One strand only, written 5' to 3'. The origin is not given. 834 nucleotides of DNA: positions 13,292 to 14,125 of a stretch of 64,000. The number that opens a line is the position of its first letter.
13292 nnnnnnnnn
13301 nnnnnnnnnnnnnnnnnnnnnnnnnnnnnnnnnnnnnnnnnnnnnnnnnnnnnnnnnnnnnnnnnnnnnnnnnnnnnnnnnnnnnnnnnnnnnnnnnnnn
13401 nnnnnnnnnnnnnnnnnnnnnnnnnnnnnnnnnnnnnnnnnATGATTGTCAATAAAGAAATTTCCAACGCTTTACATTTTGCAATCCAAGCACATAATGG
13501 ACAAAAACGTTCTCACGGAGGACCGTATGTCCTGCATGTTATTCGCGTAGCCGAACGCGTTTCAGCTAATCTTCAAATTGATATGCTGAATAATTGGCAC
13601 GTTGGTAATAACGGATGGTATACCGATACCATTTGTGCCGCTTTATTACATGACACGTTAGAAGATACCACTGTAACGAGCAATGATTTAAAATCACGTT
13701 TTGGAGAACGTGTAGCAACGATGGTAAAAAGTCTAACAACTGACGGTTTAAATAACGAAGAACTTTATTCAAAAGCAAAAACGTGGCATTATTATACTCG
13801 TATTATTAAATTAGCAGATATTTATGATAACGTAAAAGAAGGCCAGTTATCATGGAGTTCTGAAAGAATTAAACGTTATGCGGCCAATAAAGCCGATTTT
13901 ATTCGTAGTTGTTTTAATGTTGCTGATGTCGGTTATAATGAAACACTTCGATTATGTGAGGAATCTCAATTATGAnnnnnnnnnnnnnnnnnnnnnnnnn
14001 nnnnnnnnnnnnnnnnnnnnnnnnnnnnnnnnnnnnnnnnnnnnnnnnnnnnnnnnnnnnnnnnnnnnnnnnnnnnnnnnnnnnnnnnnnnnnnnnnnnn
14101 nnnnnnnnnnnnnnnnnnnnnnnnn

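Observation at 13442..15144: Candidate tRNA heal-and-seal module: HD phosphohydrolase followed by an RNA ligase fused to a tRNA-binding OB domain, in a genome carrying tRNA-Lys/Arg/Leu/Ile/Tyr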

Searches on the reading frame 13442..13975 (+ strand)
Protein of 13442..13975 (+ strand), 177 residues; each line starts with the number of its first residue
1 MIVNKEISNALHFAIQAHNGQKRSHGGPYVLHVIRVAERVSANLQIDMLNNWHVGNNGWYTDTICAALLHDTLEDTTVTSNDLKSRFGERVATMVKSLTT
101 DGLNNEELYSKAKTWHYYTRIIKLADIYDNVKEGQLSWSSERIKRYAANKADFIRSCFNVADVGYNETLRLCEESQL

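Call 3: search_protein_families(library=pfam, proteins=[window:13442-13975:+], max_evalue=0.1)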
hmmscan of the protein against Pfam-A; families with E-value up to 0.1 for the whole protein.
window:13442-13975:+ (177 aa): 2 families
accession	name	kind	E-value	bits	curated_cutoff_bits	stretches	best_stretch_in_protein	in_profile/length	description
PF13328.12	HD_4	-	4.1e-12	46.5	27.2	1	10-99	1-75/156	HD domain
PF01966.28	HD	-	0.013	16.3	22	1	63-129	27-114/116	HD domain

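Call 4: search_protein_families(library=phrogs, proteins=[window:13442-13975:+], max_evalue=0.01)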
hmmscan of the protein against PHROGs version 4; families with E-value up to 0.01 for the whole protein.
window:13442-13975:+ (177 aa): 4 families
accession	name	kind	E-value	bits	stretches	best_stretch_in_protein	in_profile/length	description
phrog_990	-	other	3.1e-33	116.5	1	5-155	153-293/374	metal-dependent phosphohydrolase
phrog_32047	-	other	1.5e-07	32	1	4-99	21-106/301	phosphohydrolase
phrog_15275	-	unknown function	2.6e-07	31.5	1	6-166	29-183/223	-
phrog_30929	-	unknown function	1.8e-05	24.8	1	6-141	237-358/413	-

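Call 6: search_solved_structures(query=window:13442-13975:+, max_evalue=1, show_alignments=2)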
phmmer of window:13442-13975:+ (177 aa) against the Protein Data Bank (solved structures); distinct sequences matched with E-value up to 1: 27.
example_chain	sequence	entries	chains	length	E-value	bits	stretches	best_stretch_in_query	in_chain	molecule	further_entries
7qps_A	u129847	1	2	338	1.4e-11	48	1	9-130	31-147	ACT domain protein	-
7qpr_A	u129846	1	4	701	1.3e-10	44.8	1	9-118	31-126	ACT domain protein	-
6s2t_A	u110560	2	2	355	3.8e-10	43.3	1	7-99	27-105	(P)ppGpp synthetase I, SpoT/RelA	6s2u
7ohg_A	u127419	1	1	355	3.8e-10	43.3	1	7-99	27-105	Guanosine-3',5'-bis(Diphosphate) 3'-pyrophosphohydrolase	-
6s2v_A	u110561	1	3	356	3.9e-10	43.3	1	7-99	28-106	(P)ppGpp synthetase I, SpoT/RelA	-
7smg_A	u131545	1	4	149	2.3e-09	40.7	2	64-142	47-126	(p)ppApp hydrolase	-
7oiw_A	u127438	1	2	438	1.1e-08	38.5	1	9-99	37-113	GTP pyrophosphokinase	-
4yf1_A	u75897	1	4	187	2.5e-08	37.4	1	10-142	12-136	Lmo0812 protein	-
3nqw_A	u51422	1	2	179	3.4e-08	36.9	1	10-147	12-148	CG11900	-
8acu_A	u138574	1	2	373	4.9e-08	36.4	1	9-102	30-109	GTP pyrophosphokinase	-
3nr1_A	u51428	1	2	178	8.3e-08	35.7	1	9-153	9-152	HD domain-containing protein 3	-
6yxa_A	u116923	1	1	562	1.1e-07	35.3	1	9-102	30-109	GTP pyrophosphokinase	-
6yvc_A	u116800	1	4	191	1.2e-07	35.1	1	9-148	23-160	Bifunctional (P)ppGpp synthetase/guanosine-3',5'-bis(Diphosphate) 3'-pyrophosphohydrolase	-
6z3n_AAA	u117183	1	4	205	1.6e-07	34.8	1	9-148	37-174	Hydrolase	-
9s6k_B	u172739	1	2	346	3.4e-07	33.7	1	7-100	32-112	GTP pyrophosphokinase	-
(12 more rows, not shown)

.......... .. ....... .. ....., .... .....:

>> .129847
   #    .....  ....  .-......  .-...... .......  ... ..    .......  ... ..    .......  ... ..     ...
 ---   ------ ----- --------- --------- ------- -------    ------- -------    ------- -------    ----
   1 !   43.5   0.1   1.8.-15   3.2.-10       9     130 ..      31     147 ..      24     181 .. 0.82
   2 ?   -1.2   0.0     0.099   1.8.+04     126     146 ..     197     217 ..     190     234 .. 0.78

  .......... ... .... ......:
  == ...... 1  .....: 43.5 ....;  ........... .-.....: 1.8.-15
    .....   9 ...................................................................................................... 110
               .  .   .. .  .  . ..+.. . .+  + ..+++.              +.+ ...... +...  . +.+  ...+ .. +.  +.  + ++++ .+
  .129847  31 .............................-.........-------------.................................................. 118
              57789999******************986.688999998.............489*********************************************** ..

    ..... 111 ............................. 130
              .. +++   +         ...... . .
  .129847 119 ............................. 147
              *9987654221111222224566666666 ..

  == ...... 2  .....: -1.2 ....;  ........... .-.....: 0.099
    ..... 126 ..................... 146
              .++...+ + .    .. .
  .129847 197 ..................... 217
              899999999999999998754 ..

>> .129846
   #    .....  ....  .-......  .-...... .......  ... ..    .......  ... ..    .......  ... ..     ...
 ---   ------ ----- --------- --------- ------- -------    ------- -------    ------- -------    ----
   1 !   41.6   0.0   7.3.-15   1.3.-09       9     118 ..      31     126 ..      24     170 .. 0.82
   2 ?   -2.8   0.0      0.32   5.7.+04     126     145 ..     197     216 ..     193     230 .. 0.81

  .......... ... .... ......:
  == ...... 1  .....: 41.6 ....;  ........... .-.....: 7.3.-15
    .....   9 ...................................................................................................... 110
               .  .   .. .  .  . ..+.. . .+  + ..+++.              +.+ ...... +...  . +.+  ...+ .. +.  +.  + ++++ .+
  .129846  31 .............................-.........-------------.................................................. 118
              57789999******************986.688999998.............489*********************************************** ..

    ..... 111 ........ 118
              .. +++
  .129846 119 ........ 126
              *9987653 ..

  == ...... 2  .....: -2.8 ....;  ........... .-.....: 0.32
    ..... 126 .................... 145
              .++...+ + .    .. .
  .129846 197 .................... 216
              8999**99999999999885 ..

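Call 7: search_protein_families(library=ncbifam, proteins=[window:13442-13975:+], max_evalue=0.1)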
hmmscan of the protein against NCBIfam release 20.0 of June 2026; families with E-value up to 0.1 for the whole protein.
window:13442-13975:+ (177 aa): 2 families
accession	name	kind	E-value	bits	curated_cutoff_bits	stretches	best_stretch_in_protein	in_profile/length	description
TIGR00691.1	spoT_relA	subfamily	2.1e-19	69.3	499.2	1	10-100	1-77/687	RelA/SpoT family protein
NF008303.0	PRK11092.1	equivalog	6.2e-14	51.1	947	1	6-99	22-101/702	bifunctional GTP diphosphokinase/guanosine-3',5'-bis pyrophosphate 3'-pyrophosphohydrolase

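Call 19: find_homologous_proteins(query=window:13442-13975:+, max_evalue=0.00001)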
Query window:13442-13975:+ (177 aa): 119 proteins with E <= 0.00001 among 334 candidates.
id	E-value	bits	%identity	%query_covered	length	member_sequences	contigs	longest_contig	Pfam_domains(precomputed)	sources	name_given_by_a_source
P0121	6.8e-115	399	100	100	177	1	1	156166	PF13328.13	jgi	-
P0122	4.7e-15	74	37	77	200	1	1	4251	PF13328.13,PF01966.29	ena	-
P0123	5.9e-14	70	39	81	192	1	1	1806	PF13328.13,PF01966.29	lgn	-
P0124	6.6e-13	67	39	67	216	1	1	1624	PF13328.13,PF01966.29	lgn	-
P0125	7.0e-13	67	39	80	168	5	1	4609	PF13328.13,PF01966.29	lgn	-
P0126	5.2e-12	64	40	72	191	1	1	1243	PF13328.13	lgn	-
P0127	8.8e-12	63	39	69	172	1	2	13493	PF13328.13,PF01966.29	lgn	-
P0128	1.4e-11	63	36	80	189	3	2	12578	PF13328.13,PF01966.29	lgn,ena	-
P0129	1.7e-11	62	38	75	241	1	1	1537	PF13328.13,PF01966.29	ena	-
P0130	2.2e-11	62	38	72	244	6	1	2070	PF13328.13,PF01966.29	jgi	-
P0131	2.2e-11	62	37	72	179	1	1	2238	PF13328.13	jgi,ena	jgi:guanosine-3',5'-bis(diphosphate) 3'-pyrophosphohydrolase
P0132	3.6e-11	61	39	72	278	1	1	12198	PF13328.13,PF01966.29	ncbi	-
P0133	5.2e-11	61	44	53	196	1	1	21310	PF13328.13,PF01966.29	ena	-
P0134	9.4e-11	60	36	81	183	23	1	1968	PF13328.13,PF01966.29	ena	-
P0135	1.0e-10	60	38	72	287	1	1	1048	PF13328.13,PF01966.29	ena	-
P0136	1.5e-10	59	36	81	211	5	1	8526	PF13328.13,PF01966.29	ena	-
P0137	3.2e-10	58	35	74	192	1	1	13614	PF13328.13,PF01966.29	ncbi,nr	ncbi:MAG: hypothetical protein HW403_68 [Dehalococcoidia bacterium]|nr:hypothetical protein [Dehaloc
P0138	3.2e-10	58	37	72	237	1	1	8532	PF13328.13,PF01966.29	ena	-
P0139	3.5e-10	58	36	75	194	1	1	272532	PF13328.13,PF01966.29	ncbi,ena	-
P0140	9.7e-10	57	33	88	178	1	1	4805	PF13328.13,PF01966.29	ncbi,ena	-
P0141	1.8e-9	56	36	80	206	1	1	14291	PF13328.13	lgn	-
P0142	2.3e-9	55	38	72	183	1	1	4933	PF13328.13,PF01966.29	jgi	jgi:guanosine-3',5'-bis(diphosphate) 3'-pyrophosphohydrolase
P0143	3.6e-9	55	33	87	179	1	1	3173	PF13328.13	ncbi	-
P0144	4.0e-9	55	34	82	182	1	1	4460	PF13328.13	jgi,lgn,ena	jgi:guanosine-3',5'-bis(diphosphate) 3'-pyrophosphohydrolase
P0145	4.7e-9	54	42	54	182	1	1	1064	PF13328.13,PF01966.29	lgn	-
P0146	5.8e-9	54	35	78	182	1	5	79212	PF13328.13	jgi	jgi:(p)ppGpp synthase/HD superfamily hydrolase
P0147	6.8e-9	54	34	79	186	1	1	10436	PF13328.13,PF01966.29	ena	-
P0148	8.4e-9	54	34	79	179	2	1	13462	PF13328.13,PF01966.29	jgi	jgi:guanosine-3',5'-bis(diphosphate) 3'-pyrophosphohydrolase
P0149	8.8e-9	54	34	79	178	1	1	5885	PF13328.13,PF01966.29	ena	-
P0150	1.0e-8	53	38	68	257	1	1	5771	PF13328.13,PF01966.29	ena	-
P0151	1.1e-8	53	34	78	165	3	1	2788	PF13328.13,PF01966.29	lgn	-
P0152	1.1e-8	53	35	79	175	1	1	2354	PF13328.13,PF01966.29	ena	-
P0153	1.3e-8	53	45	54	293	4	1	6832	PF04607.24,PF13328.13,PF01966.29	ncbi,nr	ncbi:MAG TPA: hypothetical protein DDW90_06240, partial [Cyanobacteria bacterium UBA9971]|nr:hypothe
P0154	1.4e-8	53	36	76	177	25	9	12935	PF13328.13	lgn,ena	-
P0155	1.4e-8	53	35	81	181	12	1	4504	PF13328.13,PF01966.29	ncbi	-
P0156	2.3e-8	52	33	88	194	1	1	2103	PF13328.13,PF01966.29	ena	-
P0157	2.6e-8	52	38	54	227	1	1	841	PF13328.13,PF01966.29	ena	-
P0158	2.7e-8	52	35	72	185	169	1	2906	PF13328.13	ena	-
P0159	2.9e-8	52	31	86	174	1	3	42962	PF13328.13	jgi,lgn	jgi:(p)ppGpp synthase/HD superfamily hydrolase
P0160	2.9e-8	52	39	53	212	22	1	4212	PF13328.13,PF01966.29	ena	-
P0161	3.6e-8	52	35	72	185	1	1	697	PF13328.13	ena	-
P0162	3.8e-8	52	32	77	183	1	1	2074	PF13328.13,PF01966.29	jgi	jgi:(p)ppGpp synthase/HD superfamily hydrolase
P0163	4.1e-8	51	33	80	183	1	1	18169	PF13328.13,PF01966.29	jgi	-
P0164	4.8e-8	51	34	79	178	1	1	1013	PF13328.13,PF01966.29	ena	-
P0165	5.4e-8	51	38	72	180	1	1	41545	PF13328.13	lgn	-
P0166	7.2e-8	51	34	76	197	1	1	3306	PF13328.13,PF01966.29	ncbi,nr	ncbi:MAG: HD domain-containing protein, partial [Bacilli bacterium]|nr:HD domain-containing protein 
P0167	8.6e-8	50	46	53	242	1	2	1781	PF13328.13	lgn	-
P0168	1.1e-7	50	35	81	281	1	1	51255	PF04607.24,PF13328.13,PF01966.29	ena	-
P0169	1.2e-7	50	34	77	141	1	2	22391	PF13328.13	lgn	-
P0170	1.4e-7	50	40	53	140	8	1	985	PF13328.13,PF01966.29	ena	-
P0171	1.7e-7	49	30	86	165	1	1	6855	PF13328.13,PF01966.29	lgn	-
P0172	1.7e-7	49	32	74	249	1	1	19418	PF13328.13,PF01966.29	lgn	-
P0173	1.8e-7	49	34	79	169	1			PF13328.13,PF01966.29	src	-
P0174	1.8e-7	49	29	79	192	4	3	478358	PF13328.13,PF01966.29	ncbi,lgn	-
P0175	2.0e-7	49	40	54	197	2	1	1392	PF13328.13,PF01966.29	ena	-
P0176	2.0e-7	49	36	85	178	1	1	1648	PF13328.13,PF01966.29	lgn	-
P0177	2.5e-7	49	39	54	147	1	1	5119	PF13328.13,PF01966.29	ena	-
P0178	2.8e-7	49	42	56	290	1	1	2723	PF04607.24,PF13328.13,PF01966.29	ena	-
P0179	2.9e-7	49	35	82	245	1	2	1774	PF13328.13,PF01966.29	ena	-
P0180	3.4e-7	48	39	72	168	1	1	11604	PF13328.13,PF01966.29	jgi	-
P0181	3.6e-7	48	38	53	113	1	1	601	PF13328.13,PF01966.29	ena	-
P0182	3.6e-7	48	35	81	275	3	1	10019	PF04607.24,PF13328.13,PF01966.29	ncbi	-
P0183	3.7e-7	48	32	94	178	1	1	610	PF13328.13,PF01966.29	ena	-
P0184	3.8e-7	48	31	94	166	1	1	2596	PF13328.13,PF01966.29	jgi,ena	-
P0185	4.1e-7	48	34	67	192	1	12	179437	PF13328.13,PF01966.29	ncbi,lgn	ncbi:MAG: HD domain-containing protein [Candidatus Woesearchaeota archaeon]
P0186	4.9e-7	48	39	53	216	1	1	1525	PF13328.13,PF01966.29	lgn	-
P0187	4.9e-7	48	39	53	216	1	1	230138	PF13328.13,PF01966.29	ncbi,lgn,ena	-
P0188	4.9e-7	48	40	53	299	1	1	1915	PF04607.24,PF13328.13,PF01966.29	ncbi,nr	ncbi:MAG: bifunctional (p)ppGpp synthetase/guanosine-3',5'-bis(diphosphate) 3'-pyrophosphohydrolase,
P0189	5.4e-7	48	31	81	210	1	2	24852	PF13328.13,PF01966.29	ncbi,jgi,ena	jgi:(p)ppGpp synthase/HD superfamily hydrolase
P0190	5.6e-7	48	38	53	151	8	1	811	PF13328.13,PF01966.29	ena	-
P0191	6.3e-7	48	33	77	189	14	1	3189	PF13328.13,PF01966.29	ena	-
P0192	6.3e-7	48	39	54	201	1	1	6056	PF13328.13,PF01966.29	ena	-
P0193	6.7e-7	47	40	53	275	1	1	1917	PF13328.13,PF01966.29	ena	-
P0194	6.9e-7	47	36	71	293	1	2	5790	PF13328.13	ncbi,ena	-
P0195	7.2e-7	47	36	71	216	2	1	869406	PF13328.13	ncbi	-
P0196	8.3e-7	47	36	72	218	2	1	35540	PF13328.13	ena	-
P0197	8.9e-7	47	38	54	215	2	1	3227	PF13328.13,PF01966.29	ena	-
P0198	9.6e-7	47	31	93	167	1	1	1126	PF13328.13,PF01966.29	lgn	-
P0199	1.1e-6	47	34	80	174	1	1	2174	PF13328.13,PF01966.29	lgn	-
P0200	1.1e-6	47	36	76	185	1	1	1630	PF13328.13,PF01966.29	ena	-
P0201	1.1e-6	47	41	62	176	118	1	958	PF13328.13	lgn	-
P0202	1.2e-6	47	41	54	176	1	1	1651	PF13328.13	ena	-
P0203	1.3e-6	47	34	78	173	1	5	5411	PF13328.13,PF01966.29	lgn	-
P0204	1.3e-6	47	37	53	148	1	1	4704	PF13328.13,PF01966.29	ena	-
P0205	1.3e-6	47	37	53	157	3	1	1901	PF13328.13,PF01966.29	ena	-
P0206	1.3e-6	47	38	53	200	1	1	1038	PF13328.13,PF01966.29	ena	-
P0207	1.6e-6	46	34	81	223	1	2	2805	PF13328.13,PF01966.29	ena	-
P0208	1.9e-6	46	43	54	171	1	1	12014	PF13328.13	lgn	-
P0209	1.9e-6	46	38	54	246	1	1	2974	PF13328.13,PF01966.29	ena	-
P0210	2.1e-6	46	32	81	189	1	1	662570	PF13328.13,PF01966.29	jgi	-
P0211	2.3e-6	46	37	54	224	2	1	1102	PF13328.13,PF01966.29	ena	-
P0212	2.6e-6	46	37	54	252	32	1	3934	PF13328.13,PF01966.29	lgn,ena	-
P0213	2.6e-6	46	34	71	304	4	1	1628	PF04607.24,PF13328.13,PF01966.29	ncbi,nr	ncbi:MAG: bifunctional (p)ppGpp synthetase/guanosine-3',5'-bis(diphosphate) 3'-pyrophosphohydrolase,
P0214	2.7e-6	45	38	53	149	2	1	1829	PF13328.13,PF01966.29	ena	-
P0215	3.0e-6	45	39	53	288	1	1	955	PF13328.13,PF01966.29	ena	-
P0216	3.2e-6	45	38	53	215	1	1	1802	PF13328.13,PF01966.29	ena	-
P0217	3.2e-6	45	33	76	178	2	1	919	PF13328.13,PF01966.29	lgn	-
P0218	3.3e-6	45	40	53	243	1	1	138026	PF13328.13,PF01966.29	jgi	-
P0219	3.4e-6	45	34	83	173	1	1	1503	PF13328.13,PF01966.29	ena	-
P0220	3.4e-6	45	35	72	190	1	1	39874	PF13328.13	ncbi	-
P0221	3.8e-6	45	33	71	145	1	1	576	PF13328.13,PF01966.29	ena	-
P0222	4.0e-6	45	35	72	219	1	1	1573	PF13328.13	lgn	-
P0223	4.2e-6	45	32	71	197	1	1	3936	PF13328.13,PF01966.29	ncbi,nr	ncbi:MAG: bifunctional (p)ppGpp synthetase/guanosine-3',5'-bis(diphosphate) 3'-pyrophosphohydrolase,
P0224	4.3e-6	45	43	51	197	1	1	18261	PF13328.13,PF01966.29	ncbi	ncbi:MAG: HD domain-containing protein [Anaerolineales bacterium]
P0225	4.4e-6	45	33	73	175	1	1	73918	PF13328.13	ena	-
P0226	4.7e-6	45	33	76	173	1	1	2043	PF13328.13,PF01966.29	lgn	-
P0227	4.8e-6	45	37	53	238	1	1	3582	PF13328.13,PF01966.29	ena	-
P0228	5.0e-6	45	34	71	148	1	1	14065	PF13328.13,PF01966.29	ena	-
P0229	6.0e-6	44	38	54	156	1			PF13328.13,PF01966.29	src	-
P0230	6.4e-6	44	43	44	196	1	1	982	PF13328.13,PF01966.29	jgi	jgi:(p)ppGpp synthase/HD superfamily hydrolase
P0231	7.1e-6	44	40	62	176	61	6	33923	PF13328.13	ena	-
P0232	7.6e-6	44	38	53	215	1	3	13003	PF13328.13,PF01966.29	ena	-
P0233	8.0e-6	44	37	53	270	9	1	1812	PF13328.13,PF01966.29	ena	-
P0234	8.0e-6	44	33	78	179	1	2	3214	PF13328.13,PF01966.29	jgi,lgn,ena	-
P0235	8.1e-6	44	31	90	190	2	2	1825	PF13328.13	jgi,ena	jgi:(p)ppGpp synthase/HD superfamily hydrolase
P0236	8.1e-6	44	34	72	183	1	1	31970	PF13328.13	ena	-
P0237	8.6e-6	44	33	78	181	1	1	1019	PF13328.13,PF01966.29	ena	-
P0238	9.1e-6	44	38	53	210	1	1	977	PF13328.13,PF01966.29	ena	-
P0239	9.4e-6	44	34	63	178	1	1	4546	PF13328.13,PF01966.29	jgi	-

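Call 43: search_dna_similar(query=window:13442-13972:+, collection=phages, mode=protein, max_rows=60, max_evalue=0.001)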
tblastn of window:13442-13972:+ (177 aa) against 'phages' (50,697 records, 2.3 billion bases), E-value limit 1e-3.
Records with a match: 436; places in all: 439; records where one place covers at least 80% of the query: 232.
Best place of each record, by identity: <60% 436.
By first word of the organism name: Pseudomonas 152; Streptococcus 31; Klebsiella 30; Erwinia 30; Caulobacter 27; Bacteriophage 20; Salmonella 18; Vibrio 17; Escherichia 10; Dickeya 8; and 34 more.
By host as written in the record: Pseudomonas aeruginosa 50; - 43; Erwinia amylovora 27; Pseudomonas aeruginosa PAO1 25; Pseudomonas syringae pv. actinidiae 12; Klebsiella pneumoniae 12; Pseudomonas aeruginosa PAK 10; Caulobacter vibrioides CB15 10; and 143 more.
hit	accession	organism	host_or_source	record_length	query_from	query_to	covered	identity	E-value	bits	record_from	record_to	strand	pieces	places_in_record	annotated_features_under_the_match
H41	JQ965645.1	Salmonella phage SSU5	Salmonella enterica subsp. enterica ...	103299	7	164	89%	35.3%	7e-10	62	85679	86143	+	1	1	putative guanosine polyphosphate pyrophospho hydrolase/synthetase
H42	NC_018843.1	Salmonella phage SSU5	Salmonella enterica subsp. enterica ...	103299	7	164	89%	35.3%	7e-10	62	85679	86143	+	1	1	metal-dependent phosphohydrolase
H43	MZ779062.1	Klebsiella phage pJN2-26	horse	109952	7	167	91%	33.5%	9e-10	62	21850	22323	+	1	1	hypothetical protein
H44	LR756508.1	uncultured phage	metagenomic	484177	7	155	84%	34.4%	8e-13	71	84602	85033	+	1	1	record has no annotation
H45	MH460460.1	Dickeya phage vB_DsoM_JA13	Dickeya solani MK10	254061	8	159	86%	33.3%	2e-9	61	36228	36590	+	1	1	putative bifunctional (p)ppGpp synthetase/guanosine-3' 5'-bis ...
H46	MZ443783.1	Erwinia phage pEa_SNUABM_28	Erwinia amylovora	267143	14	156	81%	34.4%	1e-7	56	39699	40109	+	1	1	hypothetical protein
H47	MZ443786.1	Erwinia phage pEa_SNUABM_2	Erwinia amylovora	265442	14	156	81%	34.4%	2e-7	55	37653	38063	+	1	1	hypothetical protein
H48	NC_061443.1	Erwinia phage pEa_SNUABM_2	Erwinia amylovora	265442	14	156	81%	34.4%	2e-7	55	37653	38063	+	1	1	metal-dependent phosphohydrolase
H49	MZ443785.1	Erwinia phage pEa_SNUABM_22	Erwinia amylovora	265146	14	156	81%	34.4%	2e-7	55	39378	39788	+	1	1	hypothetical protein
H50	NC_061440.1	Erwinia phage pEa_SNUABM_22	Erwinia amylovora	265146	14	156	81%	34.4%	2e-7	55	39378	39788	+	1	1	metal-dependent phosphohydrolase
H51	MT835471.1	Bacteriophage sp.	human fecal samples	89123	6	147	80%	34.4%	3e-11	67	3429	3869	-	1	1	record has no annotation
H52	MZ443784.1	Erwinia phage pEa_SNUABM_18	Erwinia amylovora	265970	14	156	81%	34.0%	1e-7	56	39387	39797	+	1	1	hypothetical protein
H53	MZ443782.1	Erwinia phage pEa_SNUABM_16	Erwinia amylovora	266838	14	156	81%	34.0%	1e-7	56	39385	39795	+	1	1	hypothetical protein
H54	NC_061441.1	Erwinia phage pEa_SNUABM_16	Erwinia amylovora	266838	14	156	81%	34.0%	1e-7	56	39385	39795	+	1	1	metal-dependent phosphohydrolase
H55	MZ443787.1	Erwinia phage pEa_SNUABM_39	Erwinia amylovora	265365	14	156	81%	33.8%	7e-8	57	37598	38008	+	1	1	hypothetical protein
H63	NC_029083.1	Pseudomonas phage PaoP5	Pseudomonas aeruginosa PAO1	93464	3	147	82%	32.5%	6e-8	57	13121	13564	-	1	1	metal-dependent phosphohydrolase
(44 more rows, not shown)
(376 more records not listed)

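Call 54: get_annotated_region(hit=H63, flank=7000)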
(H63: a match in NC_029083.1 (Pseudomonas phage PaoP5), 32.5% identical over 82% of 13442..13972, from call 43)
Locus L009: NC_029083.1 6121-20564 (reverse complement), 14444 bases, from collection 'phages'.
description: Pseudomonas phage PaoP5, complete genome.
organism: Pseudomonas phage PaoP5 (NCBI taxid 1716042)
taxonomy: Viruses; Duplodnaviria; Heunggongvirae; Uroviricota; Caudoviricetes; Pakpunavirus
host: Pseudomonas aeruginosa PAO1; source: hospital sewage; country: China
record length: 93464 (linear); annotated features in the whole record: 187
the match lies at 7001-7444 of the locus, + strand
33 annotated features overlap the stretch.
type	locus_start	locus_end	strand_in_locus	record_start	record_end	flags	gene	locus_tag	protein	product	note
CDS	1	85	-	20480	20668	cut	-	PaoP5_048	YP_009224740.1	hypothetical protein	-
CDS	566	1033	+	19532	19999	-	-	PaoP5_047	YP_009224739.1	hypothetical protein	-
CDS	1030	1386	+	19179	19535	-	-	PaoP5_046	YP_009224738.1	hypothetical protein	-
CDS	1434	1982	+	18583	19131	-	-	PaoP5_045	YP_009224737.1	ATP-dependent protease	Prophage Clp protease-like protein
CDS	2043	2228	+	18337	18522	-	-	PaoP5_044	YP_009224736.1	hypothetical protein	-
CDS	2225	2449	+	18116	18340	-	-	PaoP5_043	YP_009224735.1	hypothetical protein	-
CDS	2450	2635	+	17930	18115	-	-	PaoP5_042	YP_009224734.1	hypothetical protein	-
CDS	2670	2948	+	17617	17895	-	-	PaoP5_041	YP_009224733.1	hypothetical protein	-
CDS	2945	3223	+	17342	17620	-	-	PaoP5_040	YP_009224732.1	hypothetical protein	-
CDS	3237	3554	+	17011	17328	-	-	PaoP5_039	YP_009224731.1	hypothetical protein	-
CDS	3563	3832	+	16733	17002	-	-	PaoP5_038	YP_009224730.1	hypothetical protein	-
CDS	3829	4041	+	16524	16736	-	-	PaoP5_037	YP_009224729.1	hypothetical protein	-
CDS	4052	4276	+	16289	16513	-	-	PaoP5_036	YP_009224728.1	hypothetical protein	-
CDS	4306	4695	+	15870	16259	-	-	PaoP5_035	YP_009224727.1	dCMP deaminase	-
CDS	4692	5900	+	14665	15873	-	-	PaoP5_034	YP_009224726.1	ATP-dependent DNA ligase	-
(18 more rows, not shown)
